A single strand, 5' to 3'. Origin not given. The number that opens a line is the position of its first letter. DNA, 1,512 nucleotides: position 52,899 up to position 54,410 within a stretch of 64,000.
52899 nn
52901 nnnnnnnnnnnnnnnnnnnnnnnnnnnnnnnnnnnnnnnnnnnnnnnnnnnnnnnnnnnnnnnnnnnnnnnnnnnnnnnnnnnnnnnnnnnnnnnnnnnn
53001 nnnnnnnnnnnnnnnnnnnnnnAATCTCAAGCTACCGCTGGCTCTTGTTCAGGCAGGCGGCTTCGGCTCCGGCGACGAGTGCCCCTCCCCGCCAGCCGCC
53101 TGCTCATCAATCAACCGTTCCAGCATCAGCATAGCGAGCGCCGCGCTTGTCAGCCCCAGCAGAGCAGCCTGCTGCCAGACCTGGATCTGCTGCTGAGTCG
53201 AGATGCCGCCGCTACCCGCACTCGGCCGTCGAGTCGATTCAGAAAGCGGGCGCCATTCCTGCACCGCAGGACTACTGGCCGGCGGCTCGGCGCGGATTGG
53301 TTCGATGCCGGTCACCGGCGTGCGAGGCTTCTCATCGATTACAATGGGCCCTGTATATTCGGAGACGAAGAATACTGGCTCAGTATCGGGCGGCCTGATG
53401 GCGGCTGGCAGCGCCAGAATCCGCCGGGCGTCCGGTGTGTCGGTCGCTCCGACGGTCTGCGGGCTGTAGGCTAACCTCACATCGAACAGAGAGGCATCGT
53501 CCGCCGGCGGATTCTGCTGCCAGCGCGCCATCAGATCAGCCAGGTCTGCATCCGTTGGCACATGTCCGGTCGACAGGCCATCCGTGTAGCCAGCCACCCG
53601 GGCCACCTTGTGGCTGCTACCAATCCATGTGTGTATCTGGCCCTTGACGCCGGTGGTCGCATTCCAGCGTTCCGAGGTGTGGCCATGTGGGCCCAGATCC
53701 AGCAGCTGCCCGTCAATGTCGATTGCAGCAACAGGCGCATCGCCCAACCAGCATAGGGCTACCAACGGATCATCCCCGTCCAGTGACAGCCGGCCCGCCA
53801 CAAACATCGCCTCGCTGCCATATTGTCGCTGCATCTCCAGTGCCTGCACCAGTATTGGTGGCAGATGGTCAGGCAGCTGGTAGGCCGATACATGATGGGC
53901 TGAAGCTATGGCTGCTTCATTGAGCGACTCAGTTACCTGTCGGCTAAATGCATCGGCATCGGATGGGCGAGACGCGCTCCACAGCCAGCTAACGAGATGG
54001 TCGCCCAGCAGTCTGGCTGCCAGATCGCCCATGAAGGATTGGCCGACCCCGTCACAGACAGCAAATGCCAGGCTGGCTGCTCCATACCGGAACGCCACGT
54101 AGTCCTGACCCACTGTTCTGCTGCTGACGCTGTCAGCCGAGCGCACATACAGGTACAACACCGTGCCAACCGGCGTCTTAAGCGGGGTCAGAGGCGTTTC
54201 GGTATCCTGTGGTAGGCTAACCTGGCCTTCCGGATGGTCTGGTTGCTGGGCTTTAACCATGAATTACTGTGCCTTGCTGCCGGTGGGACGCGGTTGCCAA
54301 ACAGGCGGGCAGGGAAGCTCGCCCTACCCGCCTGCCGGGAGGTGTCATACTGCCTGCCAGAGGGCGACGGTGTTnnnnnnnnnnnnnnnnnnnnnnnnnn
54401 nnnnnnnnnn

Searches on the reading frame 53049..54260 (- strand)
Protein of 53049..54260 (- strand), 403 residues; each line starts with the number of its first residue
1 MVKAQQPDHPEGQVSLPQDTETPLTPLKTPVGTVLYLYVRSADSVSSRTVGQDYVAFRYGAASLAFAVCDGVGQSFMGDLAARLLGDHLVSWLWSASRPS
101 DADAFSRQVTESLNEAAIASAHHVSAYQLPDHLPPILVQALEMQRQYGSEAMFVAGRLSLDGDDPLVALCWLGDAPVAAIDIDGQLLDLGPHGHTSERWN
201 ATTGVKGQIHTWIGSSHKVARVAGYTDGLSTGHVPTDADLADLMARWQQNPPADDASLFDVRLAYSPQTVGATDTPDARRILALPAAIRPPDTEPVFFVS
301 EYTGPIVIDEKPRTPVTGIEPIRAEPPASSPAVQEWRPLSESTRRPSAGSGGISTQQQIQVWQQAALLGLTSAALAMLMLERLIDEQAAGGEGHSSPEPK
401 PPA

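Call 3: search_protein_families(library=pfam, proteins=[window:53049-54260:-], max_evalue=0.1)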
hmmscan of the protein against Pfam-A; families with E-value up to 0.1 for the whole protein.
window:53049-54260:- (403 aa): 1 family
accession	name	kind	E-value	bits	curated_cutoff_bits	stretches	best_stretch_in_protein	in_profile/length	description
PF13672.11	PP2C_2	-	2.4e-08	34.2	24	1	46-253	7-197/209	Protein phosphatase 2C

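Call 18: search_protein_families(library=padloc, proteins=[window:53052-54260:-], max_evalue=0.01)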
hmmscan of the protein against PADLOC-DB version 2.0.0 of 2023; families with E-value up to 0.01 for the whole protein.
window:53052-54260:- (403 aa): 0 families

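Call 19: search_protein_families(library=ncbifam, proteins=[window:53052-54260:-], max_evalue=0.01)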
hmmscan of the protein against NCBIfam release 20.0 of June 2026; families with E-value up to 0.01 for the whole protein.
window:53052-54260:- (403 aa): 1 family
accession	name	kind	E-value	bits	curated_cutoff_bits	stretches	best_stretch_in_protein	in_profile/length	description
NF033484.1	Stp1_PP2C_phos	equivalog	0.00042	19.9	230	1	47-124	7-84/232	Stp1/IreP family PP2C-type Ser/Thr phosphatase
